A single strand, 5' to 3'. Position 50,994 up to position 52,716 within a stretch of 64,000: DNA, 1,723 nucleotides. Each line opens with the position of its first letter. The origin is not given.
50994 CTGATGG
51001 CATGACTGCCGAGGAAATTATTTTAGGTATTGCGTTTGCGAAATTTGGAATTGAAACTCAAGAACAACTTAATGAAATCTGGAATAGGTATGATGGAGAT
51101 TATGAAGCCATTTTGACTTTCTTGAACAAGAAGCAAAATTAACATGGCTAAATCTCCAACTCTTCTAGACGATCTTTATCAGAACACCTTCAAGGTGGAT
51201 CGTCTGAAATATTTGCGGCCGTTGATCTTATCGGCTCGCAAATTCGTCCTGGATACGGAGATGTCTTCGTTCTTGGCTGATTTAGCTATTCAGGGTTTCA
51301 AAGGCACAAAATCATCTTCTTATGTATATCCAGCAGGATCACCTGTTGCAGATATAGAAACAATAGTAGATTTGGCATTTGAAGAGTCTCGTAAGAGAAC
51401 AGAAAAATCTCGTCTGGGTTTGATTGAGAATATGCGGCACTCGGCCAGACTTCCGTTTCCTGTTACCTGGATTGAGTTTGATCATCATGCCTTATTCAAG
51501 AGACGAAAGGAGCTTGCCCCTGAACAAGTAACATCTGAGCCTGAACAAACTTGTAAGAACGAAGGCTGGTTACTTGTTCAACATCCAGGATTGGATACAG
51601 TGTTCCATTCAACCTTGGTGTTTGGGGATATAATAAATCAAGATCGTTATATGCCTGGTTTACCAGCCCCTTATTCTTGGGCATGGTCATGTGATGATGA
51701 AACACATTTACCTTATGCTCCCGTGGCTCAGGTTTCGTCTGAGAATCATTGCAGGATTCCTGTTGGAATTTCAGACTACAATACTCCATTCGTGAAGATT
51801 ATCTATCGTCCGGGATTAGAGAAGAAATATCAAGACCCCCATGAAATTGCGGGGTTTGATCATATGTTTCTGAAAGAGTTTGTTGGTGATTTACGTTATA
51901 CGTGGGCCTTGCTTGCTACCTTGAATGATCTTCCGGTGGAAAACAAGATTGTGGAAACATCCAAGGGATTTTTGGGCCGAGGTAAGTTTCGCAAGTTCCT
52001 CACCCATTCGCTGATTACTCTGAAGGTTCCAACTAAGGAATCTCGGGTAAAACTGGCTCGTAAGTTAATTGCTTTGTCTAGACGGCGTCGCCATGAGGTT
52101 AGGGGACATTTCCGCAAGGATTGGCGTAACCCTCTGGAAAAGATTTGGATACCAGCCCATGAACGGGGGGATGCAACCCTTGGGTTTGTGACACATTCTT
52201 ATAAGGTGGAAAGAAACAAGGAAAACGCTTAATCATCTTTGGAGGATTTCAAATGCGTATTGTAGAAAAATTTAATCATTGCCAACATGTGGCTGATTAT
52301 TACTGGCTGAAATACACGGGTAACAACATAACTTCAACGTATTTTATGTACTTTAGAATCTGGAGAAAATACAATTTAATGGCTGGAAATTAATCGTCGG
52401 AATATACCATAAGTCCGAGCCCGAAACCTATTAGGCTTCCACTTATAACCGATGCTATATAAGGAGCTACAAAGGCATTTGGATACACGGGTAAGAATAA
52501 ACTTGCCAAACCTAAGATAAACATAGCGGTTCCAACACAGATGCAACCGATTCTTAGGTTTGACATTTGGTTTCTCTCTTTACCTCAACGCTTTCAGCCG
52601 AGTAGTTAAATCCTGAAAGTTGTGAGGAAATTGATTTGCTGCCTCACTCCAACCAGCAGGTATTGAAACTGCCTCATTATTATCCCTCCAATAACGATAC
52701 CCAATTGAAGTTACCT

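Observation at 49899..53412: GC-rich cassette (secreted protein plus MSKNIF-family small protein) present in two copies at distant loci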

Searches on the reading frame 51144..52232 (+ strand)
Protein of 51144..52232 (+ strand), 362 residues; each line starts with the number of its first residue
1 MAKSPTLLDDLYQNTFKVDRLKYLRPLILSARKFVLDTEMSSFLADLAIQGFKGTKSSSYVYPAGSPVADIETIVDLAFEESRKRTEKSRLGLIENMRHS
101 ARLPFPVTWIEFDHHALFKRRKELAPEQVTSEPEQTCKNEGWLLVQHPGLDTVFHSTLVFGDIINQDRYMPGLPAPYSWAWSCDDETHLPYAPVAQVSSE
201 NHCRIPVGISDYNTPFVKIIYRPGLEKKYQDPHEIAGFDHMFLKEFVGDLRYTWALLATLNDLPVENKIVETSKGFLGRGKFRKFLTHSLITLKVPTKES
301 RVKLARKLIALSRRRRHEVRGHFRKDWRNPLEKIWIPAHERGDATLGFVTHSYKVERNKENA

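Call 5: search_protein_families(library=pfam, max_evalue=0.1, proteins=[window:51144-52232:+])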
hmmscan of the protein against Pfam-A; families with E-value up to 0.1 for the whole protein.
window:51144-52232:+ (362 aa): 0 families

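Call 6: search_protein_families(library=phrogs, max_evalue=0.01, proteins=[window:51144-52232:+])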
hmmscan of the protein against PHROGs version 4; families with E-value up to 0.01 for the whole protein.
window:51144-52232:+ (362 aa): 0 families

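Call 27: search_dna_similar(query=window:51144-52232:+, collection=phages, mode=protein, max_evalue=0.001, max_rows=25)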
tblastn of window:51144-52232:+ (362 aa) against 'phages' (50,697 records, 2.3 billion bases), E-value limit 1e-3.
No match.

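Call 49: search_protein_families(library=padloc, max_evalue=0.01, proteins=[window:51144-52232:+])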
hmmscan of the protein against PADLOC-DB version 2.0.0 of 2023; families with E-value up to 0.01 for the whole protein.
window:51144-52232:+ (362 aa): 0 families

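Call 50: search_protein_families(library=ncbifam, max_evalue=0.01, proteins=[window:51144-52232:+])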
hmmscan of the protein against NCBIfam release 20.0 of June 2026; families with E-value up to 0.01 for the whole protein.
window:51144-52232:+ (362 aa): 0 families

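Call 51: search_solved_structures(query=window:51144-52232:+, max_evalue=1)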
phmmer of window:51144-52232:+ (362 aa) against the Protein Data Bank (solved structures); distinct sequences matched with E-value up to 1: 0.

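Call 76: find_related_loci(query=window:51144-52232:+, collection=genome_contigs, flank=6000)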
Query window:51144-52232:+ (362 aa) in genome_contigs; peptide patterns used: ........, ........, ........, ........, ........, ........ (x = any residue, [..] = any of these).
453 stretches matched a pattern, but none encodes a relative of the query by tblastn (E <= 1e-3).

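Call 98: find_related_loci(query=window:51144-52232:+, collection=viral_contigs, flank=5000)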
Query window:51144-52232:+ (362 aa) in viral_contigs; peptide patterns used: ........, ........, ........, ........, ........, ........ (x = any residue, [..] = any of these).
5 stretches matched a pattern, but none encodes a relative of the query by tblastn (E <= 1e-3).

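Call 99: search_dna_similar(query=window:51144-52232:+, collection=plasmids, mode=protein, max_evalue=0.01, max_rows=10)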
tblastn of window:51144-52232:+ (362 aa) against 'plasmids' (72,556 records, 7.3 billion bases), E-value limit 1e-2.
No match.
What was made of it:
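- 50939..52232 (+): Plus-strand unit of a 67-aa ORF (50939-51142) and a 362-aa ORFan (51144-52232). The 362-aa protein has no match in Pfam, PHROGs, NCBIfam, PADLOC, PDB sequences, GenBank phages, plasmids, IMG/VR or GTDB genomes (calls 5, 6, 27, 49, 50, 51, 76, 98, 99).
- Tried and rejected: Plasmids gave nothing for the 362-aa protein (call 99).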

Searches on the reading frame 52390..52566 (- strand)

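Call 5: search_protein_families(library=pfam, max_evalue=0.1, proteins=[window:52390-52566:-])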
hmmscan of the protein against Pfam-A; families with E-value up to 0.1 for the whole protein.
window:52390-52566:- (58 aa): 1 family
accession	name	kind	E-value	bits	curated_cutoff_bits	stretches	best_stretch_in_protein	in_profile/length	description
PF20048.4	DUF6450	-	0.032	14.5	25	1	15-50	23-62/68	Domain of unknown function (DUF6450)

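Call 6: search_protein_families(library=phrogs, max_evalue=0.01, proteins=[window:52390-52566:-])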
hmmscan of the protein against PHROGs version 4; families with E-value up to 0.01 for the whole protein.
window:52390-52566:- (58 aa): 0 families

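Call 49: search_protein_families(library=padloc, max_evalue=0.01, proteins=[window:52390-52566:-])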
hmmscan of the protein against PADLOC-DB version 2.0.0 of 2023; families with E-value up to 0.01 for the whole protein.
window:52390-52566:- (58 aa): 0 families

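Call 50: search_protein_families(library=ncbifam, max_evalue=0.01, proteins=[window:52390-52566:-])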
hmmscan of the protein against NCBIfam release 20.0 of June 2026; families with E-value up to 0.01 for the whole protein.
window:52390-52566:- (58 aa): 0 families
